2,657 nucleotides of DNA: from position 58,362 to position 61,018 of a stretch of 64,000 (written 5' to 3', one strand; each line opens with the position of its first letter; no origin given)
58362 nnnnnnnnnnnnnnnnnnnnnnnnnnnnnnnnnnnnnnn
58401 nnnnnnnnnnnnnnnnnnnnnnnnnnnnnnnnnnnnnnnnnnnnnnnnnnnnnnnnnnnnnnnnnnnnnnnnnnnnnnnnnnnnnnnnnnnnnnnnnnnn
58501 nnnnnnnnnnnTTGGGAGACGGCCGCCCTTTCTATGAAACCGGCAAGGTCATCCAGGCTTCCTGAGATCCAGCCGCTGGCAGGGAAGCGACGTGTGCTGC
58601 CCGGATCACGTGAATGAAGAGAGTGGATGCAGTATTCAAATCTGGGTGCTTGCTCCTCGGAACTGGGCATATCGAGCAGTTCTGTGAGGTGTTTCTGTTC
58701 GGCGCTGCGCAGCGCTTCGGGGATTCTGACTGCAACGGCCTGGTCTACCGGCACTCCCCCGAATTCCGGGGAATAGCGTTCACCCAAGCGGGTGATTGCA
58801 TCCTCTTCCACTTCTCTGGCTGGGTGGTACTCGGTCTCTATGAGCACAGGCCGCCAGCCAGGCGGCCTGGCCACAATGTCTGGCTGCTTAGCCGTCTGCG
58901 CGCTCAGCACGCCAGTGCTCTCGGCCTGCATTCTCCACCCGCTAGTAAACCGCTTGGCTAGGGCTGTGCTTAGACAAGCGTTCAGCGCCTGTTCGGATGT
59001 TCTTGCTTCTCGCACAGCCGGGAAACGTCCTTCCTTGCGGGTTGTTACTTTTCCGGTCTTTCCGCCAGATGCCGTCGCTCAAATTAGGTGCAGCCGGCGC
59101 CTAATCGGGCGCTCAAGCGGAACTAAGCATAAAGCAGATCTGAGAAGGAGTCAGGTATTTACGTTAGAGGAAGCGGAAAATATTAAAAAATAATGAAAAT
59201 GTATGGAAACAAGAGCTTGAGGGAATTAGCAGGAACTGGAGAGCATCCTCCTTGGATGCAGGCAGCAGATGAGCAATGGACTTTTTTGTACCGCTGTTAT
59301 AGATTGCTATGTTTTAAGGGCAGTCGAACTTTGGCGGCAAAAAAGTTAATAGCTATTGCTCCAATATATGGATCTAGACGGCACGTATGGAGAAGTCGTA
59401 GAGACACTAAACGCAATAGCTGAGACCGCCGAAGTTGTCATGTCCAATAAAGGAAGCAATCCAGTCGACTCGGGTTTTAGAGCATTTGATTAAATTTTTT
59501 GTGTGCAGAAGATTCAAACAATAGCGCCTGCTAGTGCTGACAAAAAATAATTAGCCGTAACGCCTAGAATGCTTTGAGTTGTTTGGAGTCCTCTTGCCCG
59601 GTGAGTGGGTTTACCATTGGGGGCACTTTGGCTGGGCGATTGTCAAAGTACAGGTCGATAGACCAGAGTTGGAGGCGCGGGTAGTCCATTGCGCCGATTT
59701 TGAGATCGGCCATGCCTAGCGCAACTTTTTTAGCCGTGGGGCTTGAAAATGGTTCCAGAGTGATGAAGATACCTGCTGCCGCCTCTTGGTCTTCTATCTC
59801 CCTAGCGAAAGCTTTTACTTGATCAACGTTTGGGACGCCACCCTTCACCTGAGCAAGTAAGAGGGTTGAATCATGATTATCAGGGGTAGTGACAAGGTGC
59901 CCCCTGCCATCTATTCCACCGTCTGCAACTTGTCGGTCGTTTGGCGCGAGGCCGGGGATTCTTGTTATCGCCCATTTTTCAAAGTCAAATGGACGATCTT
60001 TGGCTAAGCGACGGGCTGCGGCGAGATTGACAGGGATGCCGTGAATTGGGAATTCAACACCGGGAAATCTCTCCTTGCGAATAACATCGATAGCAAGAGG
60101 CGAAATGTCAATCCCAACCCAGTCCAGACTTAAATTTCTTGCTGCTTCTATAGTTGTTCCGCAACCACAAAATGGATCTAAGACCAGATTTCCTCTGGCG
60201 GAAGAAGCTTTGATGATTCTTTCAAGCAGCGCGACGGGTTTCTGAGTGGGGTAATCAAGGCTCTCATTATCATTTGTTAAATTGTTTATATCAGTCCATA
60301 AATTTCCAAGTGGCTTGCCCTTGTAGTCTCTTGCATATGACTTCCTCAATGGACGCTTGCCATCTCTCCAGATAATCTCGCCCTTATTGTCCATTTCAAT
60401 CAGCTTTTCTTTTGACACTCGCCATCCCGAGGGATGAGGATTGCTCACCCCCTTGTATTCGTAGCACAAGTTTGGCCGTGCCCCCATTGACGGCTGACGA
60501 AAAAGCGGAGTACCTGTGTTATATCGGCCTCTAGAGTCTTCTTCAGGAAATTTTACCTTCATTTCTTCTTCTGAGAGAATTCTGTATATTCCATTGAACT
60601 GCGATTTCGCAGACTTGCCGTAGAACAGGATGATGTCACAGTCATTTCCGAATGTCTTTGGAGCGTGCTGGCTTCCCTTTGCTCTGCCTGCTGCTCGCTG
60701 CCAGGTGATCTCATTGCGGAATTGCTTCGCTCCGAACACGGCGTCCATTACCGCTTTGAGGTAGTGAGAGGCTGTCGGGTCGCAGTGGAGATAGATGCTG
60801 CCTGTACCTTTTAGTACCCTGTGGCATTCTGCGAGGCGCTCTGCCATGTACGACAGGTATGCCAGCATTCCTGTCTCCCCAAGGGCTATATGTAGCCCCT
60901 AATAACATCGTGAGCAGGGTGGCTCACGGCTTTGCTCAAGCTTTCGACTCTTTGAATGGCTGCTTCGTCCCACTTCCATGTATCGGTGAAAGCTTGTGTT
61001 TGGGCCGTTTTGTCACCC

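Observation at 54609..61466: Horizontally acquired RM island between dnaJ and gltA: Eco57I-like RM fusion, pseudokinase and a disrupted companion methyltransferase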

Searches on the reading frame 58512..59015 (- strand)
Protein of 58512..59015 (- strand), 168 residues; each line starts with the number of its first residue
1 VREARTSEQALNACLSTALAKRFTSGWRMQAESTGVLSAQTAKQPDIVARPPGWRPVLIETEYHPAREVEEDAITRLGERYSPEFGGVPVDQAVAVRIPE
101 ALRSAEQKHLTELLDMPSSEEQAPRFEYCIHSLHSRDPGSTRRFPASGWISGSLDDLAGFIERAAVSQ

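Call 44: search_solved_structures(query=A2, max_evalue=10, show_alignments=3)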
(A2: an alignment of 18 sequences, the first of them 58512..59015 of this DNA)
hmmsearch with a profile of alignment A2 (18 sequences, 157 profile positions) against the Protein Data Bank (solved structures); distinct sequences matched with E-value up to 10: 1.
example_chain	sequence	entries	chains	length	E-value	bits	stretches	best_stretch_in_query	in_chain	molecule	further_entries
9xzy_H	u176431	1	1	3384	0.82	12.6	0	114-149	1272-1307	GATOR1 complex protein DEPDC5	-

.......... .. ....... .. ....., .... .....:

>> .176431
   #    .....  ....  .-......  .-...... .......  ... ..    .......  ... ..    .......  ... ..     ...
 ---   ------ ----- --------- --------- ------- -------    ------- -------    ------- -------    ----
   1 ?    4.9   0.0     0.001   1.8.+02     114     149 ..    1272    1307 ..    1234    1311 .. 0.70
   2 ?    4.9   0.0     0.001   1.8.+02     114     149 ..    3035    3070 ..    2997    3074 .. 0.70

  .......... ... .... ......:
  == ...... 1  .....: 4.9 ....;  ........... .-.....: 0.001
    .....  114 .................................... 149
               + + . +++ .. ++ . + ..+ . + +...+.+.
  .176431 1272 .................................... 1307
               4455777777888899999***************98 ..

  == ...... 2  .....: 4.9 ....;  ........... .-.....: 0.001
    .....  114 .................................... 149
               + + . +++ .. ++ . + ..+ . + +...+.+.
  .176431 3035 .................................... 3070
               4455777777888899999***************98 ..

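Call 51: predict_structure(alignment_id=A2)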
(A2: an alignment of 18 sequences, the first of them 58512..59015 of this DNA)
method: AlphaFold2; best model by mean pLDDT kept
length: 168 residues; sequences in the alignment: 18
mean_pLDDT: 91.6   pTM: 0.88
mean pLDDT of the five models: 91.6, 91.2, 90.8, 90.6, 87.2
residues with pLDDT >= 90: 131; 70-90: 30; 50-70: 7; < 50: 0
segments of 3 or more residues with pLDDT < 50: none
pLDDT, mean of each block of 10 residues (from residue 1): 79 96 93 81 84 94 95 94 89 97 92 94 96 88 97 98 90
secondary structure, 60 per line:
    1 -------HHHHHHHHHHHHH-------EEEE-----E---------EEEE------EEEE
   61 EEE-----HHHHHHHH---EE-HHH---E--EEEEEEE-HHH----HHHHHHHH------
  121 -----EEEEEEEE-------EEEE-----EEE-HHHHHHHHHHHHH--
elements in order: H8-20 E28-31 E47-50 E57-63 H69-76 E92-98 H107-114 E126-133 E141-144 E150-152 H154-166
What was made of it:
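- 58512..59015 (-): N-terminal PD-(D/E)xK nuclease-fold domain (aa 1-168), with candidate catalytic residues D46, E60 and E62. The domain model has pLDDT 91.6 (call 51).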

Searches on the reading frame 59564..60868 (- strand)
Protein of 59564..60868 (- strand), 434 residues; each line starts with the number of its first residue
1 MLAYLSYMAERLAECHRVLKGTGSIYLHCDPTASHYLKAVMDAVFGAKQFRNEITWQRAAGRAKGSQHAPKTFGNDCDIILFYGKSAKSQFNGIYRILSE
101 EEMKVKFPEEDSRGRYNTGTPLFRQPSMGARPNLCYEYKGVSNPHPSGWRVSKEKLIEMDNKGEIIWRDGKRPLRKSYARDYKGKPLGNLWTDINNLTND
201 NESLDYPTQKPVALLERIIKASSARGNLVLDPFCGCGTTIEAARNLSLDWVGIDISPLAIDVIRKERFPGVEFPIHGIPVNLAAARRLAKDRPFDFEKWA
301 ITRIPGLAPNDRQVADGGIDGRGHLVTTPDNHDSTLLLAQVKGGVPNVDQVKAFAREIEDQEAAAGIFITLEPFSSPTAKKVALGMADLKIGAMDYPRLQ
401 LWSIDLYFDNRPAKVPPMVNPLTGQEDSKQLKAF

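Call 4: search_protein_families(library=pfam, proteins=[window:59564-60868:-], max_evalue=0.01)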
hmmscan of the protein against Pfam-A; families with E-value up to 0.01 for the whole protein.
window:59564-60868:- (434 aa): 5 families
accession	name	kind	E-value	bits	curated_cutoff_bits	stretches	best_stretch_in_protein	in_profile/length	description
PF01555.25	N6_N4_Mtase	-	2.9e-39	135.7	26.7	1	3-263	27-219/221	DNA methylase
PF04471.18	Mrr_cat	-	6.5e-05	23.5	21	1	312-399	29-111/115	Restriction endonuclease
PF13649.12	Methyltransf_25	-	0.0036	18.4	27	0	229-267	1-41/97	Methyltransferase domain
PF22722.2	NA-iREase1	-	0.0063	16.9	27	0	310-380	18-86/106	NACHT-associated inactive Restriction Endonuclease 1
PF08241.18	Methyltransf_11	-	0.0075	17.3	21.2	0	234-268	5-39/95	Methyltransferase domain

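Call 69: list_cluster_members(proteins=[P0131, window:59564-60868:-])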
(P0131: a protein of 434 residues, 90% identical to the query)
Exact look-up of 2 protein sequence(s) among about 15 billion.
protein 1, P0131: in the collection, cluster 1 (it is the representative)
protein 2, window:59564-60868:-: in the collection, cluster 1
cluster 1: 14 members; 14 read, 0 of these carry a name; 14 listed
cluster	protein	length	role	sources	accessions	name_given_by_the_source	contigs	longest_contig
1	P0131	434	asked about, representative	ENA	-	-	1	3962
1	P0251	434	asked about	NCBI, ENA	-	-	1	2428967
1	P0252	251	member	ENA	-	-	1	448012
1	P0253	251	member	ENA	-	-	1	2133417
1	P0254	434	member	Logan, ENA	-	-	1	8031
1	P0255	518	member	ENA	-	-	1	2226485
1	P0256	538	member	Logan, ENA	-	-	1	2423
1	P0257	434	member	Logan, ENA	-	-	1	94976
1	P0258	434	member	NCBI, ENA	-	-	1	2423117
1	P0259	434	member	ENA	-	-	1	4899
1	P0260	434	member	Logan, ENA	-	-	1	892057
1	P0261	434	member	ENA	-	-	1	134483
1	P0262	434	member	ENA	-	-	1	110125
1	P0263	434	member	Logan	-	-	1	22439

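Call 71: find_encoding_contigs(protein=P0256, flank=3000, max_places=3)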
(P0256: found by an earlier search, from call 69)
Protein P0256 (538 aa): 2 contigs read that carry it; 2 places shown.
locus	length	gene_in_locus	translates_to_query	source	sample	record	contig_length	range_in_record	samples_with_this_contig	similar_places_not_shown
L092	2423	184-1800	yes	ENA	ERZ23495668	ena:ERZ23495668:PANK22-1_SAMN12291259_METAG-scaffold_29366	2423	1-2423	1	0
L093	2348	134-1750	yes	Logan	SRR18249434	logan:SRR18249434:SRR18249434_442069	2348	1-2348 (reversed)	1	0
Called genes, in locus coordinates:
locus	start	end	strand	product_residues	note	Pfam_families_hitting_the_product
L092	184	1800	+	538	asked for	PF01555:N6_N4_Mtase, PF04471:Mrr_cat (weak)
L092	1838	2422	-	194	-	?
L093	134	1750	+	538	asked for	PF01555:N6_N4_Mtase, PF04471:Mrr_cat (weak)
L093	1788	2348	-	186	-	?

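Call 88: find_encoding_contigs(protein=P0255, flank=6000, max_places=2)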
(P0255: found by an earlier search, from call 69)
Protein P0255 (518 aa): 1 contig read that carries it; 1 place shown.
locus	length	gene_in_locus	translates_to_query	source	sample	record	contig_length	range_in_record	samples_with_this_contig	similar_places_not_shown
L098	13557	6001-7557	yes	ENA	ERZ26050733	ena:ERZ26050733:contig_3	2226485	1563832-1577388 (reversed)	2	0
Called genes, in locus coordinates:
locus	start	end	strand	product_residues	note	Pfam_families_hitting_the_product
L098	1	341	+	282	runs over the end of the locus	-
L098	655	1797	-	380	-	PF01571:GCV_T, PF08669:GCV_T_C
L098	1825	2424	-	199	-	PF13411:MerR_1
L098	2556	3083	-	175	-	PF02577:BFN_dom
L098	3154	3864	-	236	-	PF13411:MerR_1, PF00376:MerR (weak), PF28507:Rv1828_C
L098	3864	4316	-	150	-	PF16697:Yop-YscD_cpl, PF00498:FHA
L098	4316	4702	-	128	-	PF01597:GCV_H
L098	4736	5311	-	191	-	PF01066:CDP-OH_P_transf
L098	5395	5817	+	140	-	PF11969:DcpS_C (weak), PF01230:HIT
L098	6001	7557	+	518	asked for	PF01555:N6_N4_Mtase, PF04471:Mrr_cat (weak)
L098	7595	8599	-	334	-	PF13304:AAA_21 (weak)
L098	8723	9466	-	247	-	PF02463:SMC_N (weak), PF13175:AAA_15, PF13476:AAA_23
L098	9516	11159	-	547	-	PF09852:DUF2079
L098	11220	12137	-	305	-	PF20628:Dyp_perox_C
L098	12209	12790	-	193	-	-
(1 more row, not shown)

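Call 89: find_encoding_contigs(protein=P0260, flank=6000, max_places=2)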
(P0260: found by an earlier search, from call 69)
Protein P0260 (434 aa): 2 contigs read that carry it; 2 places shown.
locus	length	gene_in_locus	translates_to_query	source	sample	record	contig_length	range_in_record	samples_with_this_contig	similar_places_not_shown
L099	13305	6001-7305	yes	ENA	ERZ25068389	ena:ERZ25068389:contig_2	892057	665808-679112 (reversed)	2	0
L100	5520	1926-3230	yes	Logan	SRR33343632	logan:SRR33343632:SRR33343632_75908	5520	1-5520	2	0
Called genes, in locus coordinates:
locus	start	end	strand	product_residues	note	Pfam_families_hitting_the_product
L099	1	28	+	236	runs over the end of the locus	-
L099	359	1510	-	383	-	PF01571:GCV_T, PF08669:GCV_T_C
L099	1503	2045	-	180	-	PF13411:MerR_1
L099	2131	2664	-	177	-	PF02577:BFN_dom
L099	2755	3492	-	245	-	PF13411:MerR_1, PF00376:MerR (weak), PF28507:Rv1828_C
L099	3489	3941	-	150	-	PF16697:Yop-YscD_cpl, PF00498:FHA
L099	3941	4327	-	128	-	PF01597:GCV_H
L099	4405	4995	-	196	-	PF01066:CDP-OH_P_transf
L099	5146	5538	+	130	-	PF11969:DcpS_C (weak), PF01230:HIT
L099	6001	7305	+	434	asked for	PF01555:N6_N4_Mtase, PF04471:Mrr_cat (weak)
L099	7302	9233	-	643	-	PF13175:AAA_15, PF13476:AAA_23 (weak), PF02463:SMC_N (weak), PF13304:AAA_21 (weak), PF13175:AAA_15 (weak)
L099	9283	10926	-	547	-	PF09852:DUF2079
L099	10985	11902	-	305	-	PF20628:Dyp_perox_C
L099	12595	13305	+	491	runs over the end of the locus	PF08245:Mur_ligase_M, PF08353:MurT_C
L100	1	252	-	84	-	?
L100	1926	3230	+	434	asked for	PF01555:N6_N4_Mtase, PF04471:Mrr_cat (weak)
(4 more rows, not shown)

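Call 93: search_protein_families(library=padloc, proteins=[L099:7302-9233:-], max_evalue=0.00001)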
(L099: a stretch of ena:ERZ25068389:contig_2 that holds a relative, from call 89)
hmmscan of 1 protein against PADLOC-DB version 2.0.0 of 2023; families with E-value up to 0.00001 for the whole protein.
L099:7302-9233:- (643 aa): 76 families (the best 25 are shown)
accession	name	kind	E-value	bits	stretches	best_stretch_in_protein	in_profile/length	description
PDLC02979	AriA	-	1.5e-20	72.3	2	1-42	1-44/373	-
PDLC03878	NsnB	-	1.8e-20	72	2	1-45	1-45/345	-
PDLC04135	mad3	-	5.7e-17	60.3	2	1-49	1-50/374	mads_3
PDLC02980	AriA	-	1.1e-15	56.4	1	280-362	221-304/304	-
PDLC02981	AriAB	-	4.2e-15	53.5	1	313-502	328-523/694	-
PDLC00067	GajA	-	4.8e-14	49.8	1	2-44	5-47/604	AAA ATPase domain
PDLC00070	GajA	-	2.7e-13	47.4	1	2-43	3-44/596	AAA ATPase domain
PDLC00098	GajA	-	3.2e-13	47.3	2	294-428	265-399/534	AAA ATPase domain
PDLC04608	PDC-M38A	-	4.6e-13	47.6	1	278-362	232-317/367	-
PDLC00075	GajA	-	5.2e-13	46.4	1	279-365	231-314/536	AAA ATPase domain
PDLC00078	GajA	-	8.4e-13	45.9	1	3-43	4-44/580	AAA ATPase domain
PDLC00093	GajA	-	3.4e-12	43.9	1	2-44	3-46/736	AAA ATPase domain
PDLC04180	HEC-01A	-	4.8e-12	43.8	1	2-41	3-42/382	-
PDLC00271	PtuA1|PtuA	-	5.1e-12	44.1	1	2-43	3-45/421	AAA ATPase domain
PDLC00102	GajA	-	9.6e-12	42.1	1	2-43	3-45/532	AAA ATPase domain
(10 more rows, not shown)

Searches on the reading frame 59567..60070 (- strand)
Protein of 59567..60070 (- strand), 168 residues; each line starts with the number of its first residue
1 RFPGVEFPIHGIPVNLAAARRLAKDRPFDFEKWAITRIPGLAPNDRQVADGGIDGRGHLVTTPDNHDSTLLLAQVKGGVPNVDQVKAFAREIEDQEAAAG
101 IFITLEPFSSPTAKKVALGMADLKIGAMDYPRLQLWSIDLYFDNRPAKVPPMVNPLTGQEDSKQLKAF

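Call 63: search_protein_families(library=pfam, proteins=[window:59567-60070:-], max_evalue=1)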
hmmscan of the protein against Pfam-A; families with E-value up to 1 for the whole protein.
seq(168 aa): 2 families
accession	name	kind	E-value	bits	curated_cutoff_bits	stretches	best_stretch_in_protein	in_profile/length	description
PF04471.18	Mrr_cat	-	1e-05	26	21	1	46-134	29-112/115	Restriction endonuclease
PF22722.2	NA-iREase1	-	0.0011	19.3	27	1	43-115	17-87/106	NACHT-associated inactive Restriction Endonuclease 1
